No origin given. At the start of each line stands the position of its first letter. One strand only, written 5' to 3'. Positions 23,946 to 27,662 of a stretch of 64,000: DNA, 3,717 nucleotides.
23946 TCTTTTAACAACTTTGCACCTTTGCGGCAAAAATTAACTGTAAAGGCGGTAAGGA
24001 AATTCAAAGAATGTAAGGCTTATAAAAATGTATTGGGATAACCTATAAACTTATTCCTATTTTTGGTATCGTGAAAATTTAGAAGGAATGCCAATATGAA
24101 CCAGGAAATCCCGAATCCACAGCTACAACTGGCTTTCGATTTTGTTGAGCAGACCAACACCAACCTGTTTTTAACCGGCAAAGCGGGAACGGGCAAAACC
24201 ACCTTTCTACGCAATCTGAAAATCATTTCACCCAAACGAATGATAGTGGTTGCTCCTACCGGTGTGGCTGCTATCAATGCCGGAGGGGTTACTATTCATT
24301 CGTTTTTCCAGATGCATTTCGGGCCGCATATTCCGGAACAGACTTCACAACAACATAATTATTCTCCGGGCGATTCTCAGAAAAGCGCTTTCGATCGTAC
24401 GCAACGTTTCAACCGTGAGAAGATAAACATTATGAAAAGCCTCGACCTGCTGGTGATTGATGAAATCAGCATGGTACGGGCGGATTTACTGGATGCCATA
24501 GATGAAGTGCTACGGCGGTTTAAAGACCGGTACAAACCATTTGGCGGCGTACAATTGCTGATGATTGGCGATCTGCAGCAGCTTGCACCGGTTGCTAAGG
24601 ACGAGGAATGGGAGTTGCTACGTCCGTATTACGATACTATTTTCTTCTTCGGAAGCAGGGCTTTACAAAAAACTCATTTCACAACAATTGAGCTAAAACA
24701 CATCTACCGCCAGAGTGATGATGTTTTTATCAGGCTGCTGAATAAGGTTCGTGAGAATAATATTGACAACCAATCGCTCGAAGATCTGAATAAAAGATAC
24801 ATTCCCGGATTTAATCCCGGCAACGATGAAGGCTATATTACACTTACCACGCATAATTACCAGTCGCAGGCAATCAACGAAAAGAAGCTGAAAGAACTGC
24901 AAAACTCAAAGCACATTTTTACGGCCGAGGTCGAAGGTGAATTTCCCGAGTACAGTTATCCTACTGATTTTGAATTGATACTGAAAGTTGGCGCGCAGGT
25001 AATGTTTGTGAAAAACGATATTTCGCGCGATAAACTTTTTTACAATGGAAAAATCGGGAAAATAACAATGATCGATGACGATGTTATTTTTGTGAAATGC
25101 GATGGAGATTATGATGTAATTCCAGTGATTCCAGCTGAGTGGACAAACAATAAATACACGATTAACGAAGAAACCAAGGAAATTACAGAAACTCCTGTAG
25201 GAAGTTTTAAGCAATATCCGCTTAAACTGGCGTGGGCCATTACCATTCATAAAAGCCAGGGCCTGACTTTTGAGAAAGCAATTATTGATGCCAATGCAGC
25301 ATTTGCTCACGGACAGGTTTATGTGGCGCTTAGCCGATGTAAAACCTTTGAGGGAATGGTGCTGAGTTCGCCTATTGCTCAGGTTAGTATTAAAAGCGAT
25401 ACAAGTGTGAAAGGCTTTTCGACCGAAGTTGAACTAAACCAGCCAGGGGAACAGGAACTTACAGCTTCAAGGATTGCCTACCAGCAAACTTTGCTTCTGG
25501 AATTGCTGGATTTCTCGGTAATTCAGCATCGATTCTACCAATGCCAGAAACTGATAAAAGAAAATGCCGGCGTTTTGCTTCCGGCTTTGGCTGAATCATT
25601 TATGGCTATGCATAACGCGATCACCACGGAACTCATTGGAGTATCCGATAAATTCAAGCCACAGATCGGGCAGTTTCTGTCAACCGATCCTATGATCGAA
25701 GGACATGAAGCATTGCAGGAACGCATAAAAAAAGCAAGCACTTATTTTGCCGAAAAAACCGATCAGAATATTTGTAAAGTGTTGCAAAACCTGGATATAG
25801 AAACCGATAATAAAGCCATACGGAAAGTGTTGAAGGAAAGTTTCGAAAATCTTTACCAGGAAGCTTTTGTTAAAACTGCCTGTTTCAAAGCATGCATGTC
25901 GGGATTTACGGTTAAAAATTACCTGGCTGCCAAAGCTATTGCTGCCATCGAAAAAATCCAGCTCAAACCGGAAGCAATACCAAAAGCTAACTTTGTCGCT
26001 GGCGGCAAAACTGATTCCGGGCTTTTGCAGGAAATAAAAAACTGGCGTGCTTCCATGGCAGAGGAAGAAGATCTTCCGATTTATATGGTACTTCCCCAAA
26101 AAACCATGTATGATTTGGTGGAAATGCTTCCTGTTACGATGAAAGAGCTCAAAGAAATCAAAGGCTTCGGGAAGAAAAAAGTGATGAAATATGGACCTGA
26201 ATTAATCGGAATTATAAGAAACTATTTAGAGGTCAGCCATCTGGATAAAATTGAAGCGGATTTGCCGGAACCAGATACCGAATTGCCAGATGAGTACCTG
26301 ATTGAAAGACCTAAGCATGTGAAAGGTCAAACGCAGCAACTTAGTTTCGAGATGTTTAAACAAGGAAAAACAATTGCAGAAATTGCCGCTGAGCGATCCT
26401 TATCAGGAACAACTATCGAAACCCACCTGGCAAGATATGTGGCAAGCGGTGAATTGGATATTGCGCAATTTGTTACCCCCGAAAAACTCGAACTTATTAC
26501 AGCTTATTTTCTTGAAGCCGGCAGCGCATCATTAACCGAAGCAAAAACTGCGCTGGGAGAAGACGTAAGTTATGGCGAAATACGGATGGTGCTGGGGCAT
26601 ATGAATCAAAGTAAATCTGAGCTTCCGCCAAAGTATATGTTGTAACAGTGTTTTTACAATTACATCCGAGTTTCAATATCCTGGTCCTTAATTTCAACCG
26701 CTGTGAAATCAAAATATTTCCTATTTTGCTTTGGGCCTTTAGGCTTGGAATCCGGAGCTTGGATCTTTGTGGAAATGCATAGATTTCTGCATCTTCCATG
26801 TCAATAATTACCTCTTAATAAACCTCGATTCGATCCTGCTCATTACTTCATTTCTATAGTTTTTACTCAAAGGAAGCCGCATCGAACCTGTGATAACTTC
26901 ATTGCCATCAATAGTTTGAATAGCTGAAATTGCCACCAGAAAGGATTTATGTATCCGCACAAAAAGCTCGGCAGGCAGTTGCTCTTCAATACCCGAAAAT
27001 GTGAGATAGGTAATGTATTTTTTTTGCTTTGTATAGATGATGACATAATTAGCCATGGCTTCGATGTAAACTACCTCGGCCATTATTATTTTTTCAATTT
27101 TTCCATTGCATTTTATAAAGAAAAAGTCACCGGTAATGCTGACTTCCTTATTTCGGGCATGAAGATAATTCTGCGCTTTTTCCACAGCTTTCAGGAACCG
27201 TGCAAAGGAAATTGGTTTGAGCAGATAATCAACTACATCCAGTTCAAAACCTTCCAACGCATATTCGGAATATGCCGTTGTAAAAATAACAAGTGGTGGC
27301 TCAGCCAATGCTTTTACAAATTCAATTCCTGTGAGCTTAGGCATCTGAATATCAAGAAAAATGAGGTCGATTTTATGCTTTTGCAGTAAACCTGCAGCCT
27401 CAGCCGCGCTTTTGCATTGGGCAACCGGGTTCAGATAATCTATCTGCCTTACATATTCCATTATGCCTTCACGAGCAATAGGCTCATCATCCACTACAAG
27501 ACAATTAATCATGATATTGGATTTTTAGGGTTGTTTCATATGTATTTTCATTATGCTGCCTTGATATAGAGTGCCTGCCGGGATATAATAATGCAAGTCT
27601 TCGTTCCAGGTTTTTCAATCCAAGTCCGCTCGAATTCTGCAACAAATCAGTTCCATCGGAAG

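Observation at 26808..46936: Same-strand island of ~10 T9SS-addressed binding-module proteins next to a divergent LytS/LytTR two-component system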

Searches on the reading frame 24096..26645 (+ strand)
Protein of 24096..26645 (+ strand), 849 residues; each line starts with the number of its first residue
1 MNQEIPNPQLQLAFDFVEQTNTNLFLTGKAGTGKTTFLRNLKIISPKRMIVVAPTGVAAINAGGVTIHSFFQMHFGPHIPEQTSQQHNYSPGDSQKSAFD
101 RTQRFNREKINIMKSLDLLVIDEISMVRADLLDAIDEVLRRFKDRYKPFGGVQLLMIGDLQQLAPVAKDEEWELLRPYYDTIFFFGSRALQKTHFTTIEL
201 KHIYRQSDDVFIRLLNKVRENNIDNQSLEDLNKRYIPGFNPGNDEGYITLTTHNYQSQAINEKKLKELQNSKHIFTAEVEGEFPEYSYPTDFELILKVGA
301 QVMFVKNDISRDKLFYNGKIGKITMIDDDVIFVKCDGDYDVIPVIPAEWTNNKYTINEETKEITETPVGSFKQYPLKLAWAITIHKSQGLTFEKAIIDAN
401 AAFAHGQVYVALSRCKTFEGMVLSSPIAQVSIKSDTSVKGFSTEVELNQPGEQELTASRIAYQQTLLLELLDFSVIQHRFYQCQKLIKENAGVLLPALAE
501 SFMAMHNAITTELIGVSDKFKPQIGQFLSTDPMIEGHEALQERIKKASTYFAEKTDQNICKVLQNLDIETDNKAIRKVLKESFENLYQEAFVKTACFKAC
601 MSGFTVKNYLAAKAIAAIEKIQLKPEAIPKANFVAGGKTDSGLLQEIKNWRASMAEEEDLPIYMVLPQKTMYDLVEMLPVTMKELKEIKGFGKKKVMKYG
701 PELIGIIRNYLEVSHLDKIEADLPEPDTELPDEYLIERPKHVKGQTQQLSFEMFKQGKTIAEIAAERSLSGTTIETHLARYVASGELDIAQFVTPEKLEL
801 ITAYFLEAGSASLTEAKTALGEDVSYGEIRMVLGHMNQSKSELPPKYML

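Call 4: search_protein_families(library=pfam, proteins=[window:24096-26645:+], max_evalue=0.01)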
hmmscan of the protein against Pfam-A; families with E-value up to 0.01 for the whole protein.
window:24096-26645:+ (849 aa): 11 families
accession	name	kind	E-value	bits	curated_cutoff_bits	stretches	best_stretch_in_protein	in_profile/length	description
PF14493.12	HTH_40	-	7.8e-27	93.8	27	1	746-833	1-89/89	Helix-turn-helix domain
PF05970.20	PIF1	-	1e-24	87.8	25.9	1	18-219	19-213/223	PIF1-like helicase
PF00570.28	HRDC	-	1.5e-19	70.1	23.8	1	642-707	3-68/68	HRDC domain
PF13604.12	AAA_30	-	1.5e-14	54.6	27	1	9-230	6-179/191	AAA domain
PF13245.12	AAA_19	-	5.7e-11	43.2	25.1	1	20-167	10-133/134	AAA domain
PF13401.12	AAA_22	-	4.2e-06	27.5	27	1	19-159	3-123/130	AAA domain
PF02689.20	Herpes_Helicase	-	1.5e-05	23.6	27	1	364-424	715-777/808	Helicase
PF13538.12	UvrD_C_2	-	3.1e-05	24.2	27.4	1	378-416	1-46/52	UvrD-like helicase C-terminal domain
PF13191.12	AAA_16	-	9.9e-05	23.3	32.6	1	9-166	11-143/167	AAA ATPase domain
PF13479.12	AAA_24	-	0.00013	22.3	27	1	21-145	2-94/195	AAA domain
PF18335.7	SH3_13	-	0.002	18.3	41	1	295-329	25-57/65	ATP-dependent RecD-like DNA helicase SH3 domain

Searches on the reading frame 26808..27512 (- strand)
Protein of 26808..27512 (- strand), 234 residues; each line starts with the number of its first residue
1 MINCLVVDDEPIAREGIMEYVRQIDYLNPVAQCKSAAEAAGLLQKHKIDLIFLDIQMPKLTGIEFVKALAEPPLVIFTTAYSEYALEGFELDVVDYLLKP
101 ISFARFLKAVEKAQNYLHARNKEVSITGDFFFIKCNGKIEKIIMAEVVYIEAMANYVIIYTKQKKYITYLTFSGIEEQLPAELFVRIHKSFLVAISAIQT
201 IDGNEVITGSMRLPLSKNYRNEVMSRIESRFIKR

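Call 3: search_protein_families(library=pfam, proteins=[window:26808-27512:-], max_evalue=0.01)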
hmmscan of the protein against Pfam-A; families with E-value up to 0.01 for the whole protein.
window:26808-27512:- (234 aa): 3 families
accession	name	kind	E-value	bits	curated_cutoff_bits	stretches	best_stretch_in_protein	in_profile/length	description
PF00072.30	Response_reg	-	3.5e-22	79.1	30.2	1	5-111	2-111/111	Response regulator receiver domain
PF04397.21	LytTR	-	2.4e-19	69.8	22.6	1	138-226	2-96/98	LytTr DNA-binding domain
PF20274.4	cREC_REC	-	0.007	17.5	27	0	30-72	15-59/88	Cyclic-phosphate processing Receiver domain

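Call 9: search_protein_families(library=ncbifam, proteins=[window:26808-27512:-], max_evalue=0.01)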
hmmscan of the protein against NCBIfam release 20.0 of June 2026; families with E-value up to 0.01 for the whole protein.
window:26808-27512:- (234 aa): 84 families (the best 25 are shown)
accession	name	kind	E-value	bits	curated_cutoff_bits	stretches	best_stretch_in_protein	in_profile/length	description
NF008677.0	PRK11697.1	equivalog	9.9e-44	149.5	246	1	1-222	1-230/238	two-component system response regulator BtsR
NF010684.1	PRK14084.1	equivalog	4.6e-29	101.9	375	1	3-203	2-222/254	response regulator transcription factor LytR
NF001965.0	PRK00742.1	subfamily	7e-14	51.8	293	1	2-123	4-129/357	chemotaxis-specific protein-glutamate methyltransferase CheB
NF007750.0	PRK10430.1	equivalog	3.6e-12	46.3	262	1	1-114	1-121/239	two-component system response regulator DcuR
NF049963.1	RespRegFlgRCampy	domain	1.1e-10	41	750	1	5-114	4-113/429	fla regulon two-component system response regulator FlgR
NF007467.0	PRK10046.1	equivalog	1.5e-10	41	264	1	4-114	7-122/226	two-component response regulator DpiA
NF007935.0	PRK10651.1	equivalog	1.7e-10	40.4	250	1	4-113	9-123/216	two-component system response regulator NarL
NF045505.1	RR_RssB_Pseudo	equivalog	1.8e-10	40.4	700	1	3-113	7-121/394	two-component system response regulator RssB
NF007969.0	PRK10693.1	equivalog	2.1e-10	40.1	329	1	4-107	10-117/337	two-component system response regulator RssB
NF007689.0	PRK10365.1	equivalog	3.6e-10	39.2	760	1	2-157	6-165/441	sigma-54-dependent response regulator transcription factor ZraR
NF053854.1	RespRegPhoBBctds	equivalog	1.2e-09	37.9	270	1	5-111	2-112/225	two-component system response regulator PhoB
NF006900.1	PRK09390.1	equivalog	1.5e-09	37.7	255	1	5-148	8-155/203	response regulator FixJ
NF008034.0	PRK10766.1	equivalog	2.4e-09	37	275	1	3-107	4-110/231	two-component system response regulator TorR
NF045944.1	ResRegRpaBCyano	equivalog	2.4e-09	36.9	330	1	5-106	1-104/229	response regulator transcription factor RpaB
NF052445.1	RespRegMctR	equivalog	7.1e-09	35.4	300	1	2-71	2-71/205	two-component system response regulator MctR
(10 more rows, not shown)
